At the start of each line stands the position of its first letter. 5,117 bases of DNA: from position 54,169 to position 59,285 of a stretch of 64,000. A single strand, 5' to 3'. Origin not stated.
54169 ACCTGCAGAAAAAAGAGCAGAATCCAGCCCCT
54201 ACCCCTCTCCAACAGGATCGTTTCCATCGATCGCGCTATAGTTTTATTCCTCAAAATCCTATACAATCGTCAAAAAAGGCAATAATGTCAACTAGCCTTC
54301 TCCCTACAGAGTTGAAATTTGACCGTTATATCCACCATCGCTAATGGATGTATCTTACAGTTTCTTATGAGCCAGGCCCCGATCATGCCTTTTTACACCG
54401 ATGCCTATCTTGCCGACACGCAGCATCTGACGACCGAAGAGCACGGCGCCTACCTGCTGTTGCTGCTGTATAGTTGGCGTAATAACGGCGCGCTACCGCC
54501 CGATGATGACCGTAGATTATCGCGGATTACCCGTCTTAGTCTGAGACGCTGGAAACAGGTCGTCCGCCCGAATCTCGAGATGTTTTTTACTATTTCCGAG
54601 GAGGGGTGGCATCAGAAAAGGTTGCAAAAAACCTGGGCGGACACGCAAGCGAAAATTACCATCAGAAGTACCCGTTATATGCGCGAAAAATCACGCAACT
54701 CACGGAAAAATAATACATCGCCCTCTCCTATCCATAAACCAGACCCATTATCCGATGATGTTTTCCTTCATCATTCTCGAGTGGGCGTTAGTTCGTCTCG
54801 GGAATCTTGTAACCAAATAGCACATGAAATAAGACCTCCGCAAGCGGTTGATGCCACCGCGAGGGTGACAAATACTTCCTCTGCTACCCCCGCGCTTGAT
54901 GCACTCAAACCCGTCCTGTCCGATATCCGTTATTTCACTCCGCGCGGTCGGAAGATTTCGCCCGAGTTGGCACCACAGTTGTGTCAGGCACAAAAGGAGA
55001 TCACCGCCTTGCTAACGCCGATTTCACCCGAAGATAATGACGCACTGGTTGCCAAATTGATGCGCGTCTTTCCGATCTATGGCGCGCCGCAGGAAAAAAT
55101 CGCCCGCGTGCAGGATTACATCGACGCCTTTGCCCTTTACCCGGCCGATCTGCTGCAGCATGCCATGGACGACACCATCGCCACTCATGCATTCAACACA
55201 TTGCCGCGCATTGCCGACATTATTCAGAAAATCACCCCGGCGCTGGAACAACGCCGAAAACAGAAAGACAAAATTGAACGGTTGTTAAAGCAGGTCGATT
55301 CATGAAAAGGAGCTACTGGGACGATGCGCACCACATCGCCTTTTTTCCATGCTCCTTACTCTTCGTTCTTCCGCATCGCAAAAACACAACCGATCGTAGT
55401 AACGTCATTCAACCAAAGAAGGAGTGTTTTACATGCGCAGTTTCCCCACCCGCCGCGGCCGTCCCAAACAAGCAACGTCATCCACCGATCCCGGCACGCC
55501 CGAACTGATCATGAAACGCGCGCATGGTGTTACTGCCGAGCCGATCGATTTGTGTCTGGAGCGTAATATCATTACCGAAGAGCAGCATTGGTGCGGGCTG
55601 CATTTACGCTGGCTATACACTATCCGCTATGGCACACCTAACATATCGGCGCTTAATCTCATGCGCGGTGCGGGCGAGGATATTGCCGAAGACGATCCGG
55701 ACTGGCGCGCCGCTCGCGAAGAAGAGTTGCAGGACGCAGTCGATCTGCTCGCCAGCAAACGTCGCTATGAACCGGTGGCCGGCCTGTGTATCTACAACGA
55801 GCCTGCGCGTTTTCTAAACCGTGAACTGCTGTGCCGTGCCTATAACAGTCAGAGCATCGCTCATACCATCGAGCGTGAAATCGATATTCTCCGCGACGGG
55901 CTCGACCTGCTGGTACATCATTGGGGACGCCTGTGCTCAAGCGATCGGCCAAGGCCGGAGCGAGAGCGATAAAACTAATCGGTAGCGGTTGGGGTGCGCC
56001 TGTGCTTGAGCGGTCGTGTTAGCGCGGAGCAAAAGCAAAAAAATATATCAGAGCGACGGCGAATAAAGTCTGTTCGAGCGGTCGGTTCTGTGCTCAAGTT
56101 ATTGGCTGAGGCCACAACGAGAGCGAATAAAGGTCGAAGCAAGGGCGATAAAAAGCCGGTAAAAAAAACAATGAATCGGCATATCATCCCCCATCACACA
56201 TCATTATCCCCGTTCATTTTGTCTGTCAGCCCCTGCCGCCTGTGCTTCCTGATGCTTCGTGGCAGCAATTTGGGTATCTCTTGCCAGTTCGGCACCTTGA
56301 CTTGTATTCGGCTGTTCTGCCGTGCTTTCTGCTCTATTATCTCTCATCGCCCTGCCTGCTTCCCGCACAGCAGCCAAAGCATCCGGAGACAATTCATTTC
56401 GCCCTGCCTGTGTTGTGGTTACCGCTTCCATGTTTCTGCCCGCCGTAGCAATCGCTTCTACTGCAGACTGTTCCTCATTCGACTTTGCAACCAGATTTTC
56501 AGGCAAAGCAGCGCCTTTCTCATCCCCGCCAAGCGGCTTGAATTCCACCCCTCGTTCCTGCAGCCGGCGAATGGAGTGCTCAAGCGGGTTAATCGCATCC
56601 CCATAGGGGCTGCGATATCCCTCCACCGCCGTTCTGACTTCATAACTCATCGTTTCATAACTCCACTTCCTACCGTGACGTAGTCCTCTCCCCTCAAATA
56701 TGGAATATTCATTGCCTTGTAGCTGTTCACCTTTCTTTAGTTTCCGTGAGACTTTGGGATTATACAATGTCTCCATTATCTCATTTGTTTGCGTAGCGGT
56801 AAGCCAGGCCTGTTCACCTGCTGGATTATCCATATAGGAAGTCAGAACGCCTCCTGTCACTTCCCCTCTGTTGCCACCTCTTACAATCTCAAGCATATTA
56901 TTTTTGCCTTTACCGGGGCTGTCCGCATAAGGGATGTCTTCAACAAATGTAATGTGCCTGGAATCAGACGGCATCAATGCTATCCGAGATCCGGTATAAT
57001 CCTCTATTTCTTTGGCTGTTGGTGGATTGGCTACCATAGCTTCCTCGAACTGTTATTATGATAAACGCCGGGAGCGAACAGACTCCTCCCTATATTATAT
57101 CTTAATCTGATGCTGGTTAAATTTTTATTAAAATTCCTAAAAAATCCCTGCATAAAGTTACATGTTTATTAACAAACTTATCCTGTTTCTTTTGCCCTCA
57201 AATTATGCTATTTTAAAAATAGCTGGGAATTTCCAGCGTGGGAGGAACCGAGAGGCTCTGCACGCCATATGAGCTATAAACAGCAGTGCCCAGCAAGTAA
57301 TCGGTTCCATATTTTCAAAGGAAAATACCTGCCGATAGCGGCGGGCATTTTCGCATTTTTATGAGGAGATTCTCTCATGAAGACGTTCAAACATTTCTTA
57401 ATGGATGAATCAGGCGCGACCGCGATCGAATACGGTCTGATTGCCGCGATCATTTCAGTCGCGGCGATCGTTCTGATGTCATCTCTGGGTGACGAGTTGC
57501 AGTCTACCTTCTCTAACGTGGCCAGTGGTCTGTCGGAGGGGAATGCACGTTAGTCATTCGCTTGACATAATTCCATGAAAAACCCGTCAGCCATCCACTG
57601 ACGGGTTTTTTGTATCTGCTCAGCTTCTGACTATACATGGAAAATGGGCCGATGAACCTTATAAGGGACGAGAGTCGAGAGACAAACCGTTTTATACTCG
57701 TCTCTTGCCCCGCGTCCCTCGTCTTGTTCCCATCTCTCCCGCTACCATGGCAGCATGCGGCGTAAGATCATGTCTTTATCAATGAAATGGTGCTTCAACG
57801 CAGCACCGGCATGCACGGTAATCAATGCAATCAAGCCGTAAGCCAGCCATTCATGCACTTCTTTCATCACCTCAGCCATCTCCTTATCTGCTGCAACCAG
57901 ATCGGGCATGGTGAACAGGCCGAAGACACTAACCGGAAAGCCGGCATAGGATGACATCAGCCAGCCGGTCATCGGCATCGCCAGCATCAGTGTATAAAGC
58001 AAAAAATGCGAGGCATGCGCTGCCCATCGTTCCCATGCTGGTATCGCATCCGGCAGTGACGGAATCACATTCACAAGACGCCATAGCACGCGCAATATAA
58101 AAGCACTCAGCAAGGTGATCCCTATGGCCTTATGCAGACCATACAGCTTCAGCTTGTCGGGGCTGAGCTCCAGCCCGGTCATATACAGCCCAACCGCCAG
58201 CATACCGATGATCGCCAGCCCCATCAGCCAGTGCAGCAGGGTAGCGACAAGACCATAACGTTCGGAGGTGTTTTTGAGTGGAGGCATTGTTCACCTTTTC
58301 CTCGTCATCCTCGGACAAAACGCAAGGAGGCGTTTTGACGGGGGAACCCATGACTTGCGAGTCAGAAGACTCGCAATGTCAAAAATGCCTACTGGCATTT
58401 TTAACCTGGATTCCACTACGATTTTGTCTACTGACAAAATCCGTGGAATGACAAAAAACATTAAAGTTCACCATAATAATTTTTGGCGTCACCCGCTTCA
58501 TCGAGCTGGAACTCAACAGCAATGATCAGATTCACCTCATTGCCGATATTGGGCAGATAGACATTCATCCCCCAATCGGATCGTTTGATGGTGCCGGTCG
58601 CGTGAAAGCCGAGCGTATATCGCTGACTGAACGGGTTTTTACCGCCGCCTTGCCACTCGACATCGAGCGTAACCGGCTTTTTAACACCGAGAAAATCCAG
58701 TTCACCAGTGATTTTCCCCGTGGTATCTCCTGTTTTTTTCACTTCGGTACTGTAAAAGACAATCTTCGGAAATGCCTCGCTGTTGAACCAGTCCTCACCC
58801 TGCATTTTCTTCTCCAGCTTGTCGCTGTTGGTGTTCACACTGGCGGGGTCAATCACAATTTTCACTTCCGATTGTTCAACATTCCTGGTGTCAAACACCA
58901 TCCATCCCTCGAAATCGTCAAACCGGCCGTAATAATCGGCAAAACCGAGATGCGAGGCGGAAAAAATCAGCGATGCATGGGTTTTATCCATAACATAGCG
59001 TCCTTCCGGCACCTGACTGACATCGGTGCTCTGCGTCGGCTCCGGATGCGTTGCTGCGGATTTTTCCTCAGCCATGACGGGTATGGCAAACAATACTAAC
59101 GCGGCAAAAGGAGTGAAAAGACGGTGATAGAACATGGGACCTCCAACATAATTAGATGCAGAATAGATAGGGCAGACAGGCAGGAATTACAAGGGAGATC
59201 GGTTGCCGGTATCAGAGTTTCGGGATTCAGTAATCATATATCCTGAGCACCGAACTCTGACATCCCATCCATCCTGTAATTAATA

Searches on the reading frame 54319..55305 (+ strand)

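Call 16: search_protein_families(library=pfam, proteins=[window:54319-55305:+], max_evalue=0.01)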
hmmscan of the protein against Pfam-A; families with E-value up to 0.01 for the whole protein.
window:54319-55305:+ (328 aa): 1 family
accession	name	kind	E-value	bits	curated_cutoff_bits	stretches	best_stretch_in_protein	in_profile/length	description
PF07120.17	DUF1376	-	3.6e-21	75.8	30.1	1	23-104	3-83/86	Protein of unknown function (DUF1376)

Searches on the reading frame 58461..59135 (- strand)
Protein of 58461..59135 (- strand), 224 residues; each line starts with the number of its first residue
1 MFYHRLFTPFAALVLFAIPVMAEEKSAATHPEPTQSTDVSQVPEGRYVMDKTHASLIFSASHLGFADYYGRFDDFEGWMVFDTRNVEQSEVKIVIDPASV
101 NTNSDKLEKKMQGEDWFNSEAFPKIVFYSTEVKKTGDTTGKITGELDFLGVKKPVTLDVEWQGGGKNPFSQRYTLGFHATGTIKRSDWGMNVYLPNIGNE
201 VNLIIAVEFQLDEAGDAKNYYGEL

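Call 16: search_protein_families(library=pfam, proteins=[window:58461-59135:-], max_evalue=0.01)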
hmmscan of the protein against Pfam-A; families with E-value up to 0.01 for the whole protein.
window:58461-59135:- (224 aa): 1 family
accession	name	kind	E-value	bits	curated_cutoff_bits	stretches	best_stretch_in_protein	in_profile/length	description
PF04264.18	YceI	-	1.2e-41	143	23.7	1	47-209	1-150/150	YceI-like domain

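Call 65: find_encoding_contigs(protein=window:58461-59135:-, flank=10000, max_places=4)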
Protein window:58461-59135:- (224 aa): 1 contig read that carries it; 1 place shown.
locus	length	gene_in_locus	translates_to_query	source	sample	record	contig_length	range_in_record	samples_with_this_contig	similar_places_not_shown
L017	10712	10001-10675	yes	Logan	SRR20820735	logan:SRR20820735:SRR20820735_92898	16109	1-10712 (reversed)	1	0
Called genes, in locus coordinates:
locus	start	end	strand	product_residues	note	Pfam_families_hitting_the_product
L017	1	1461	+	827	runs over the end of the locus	PF00773:RNB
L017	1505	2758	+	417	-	PF08245:Mur_ligase_M, PF27239:FOL3_C, PF02875:Mur_ligase_C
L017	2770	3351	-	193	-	PF04264:YceI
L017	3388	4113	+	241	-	-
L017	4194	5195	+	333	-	-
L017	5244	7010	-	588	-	PF00413:Peptidase_M10 (weak), PF08548:Peptidase_M10_C (faint), PF00353:HemolysinCabind (weak)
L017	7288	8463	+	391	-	PF14623:Vint (weak)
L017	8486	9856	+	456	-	-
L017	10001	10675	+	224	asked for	PF04264:YceI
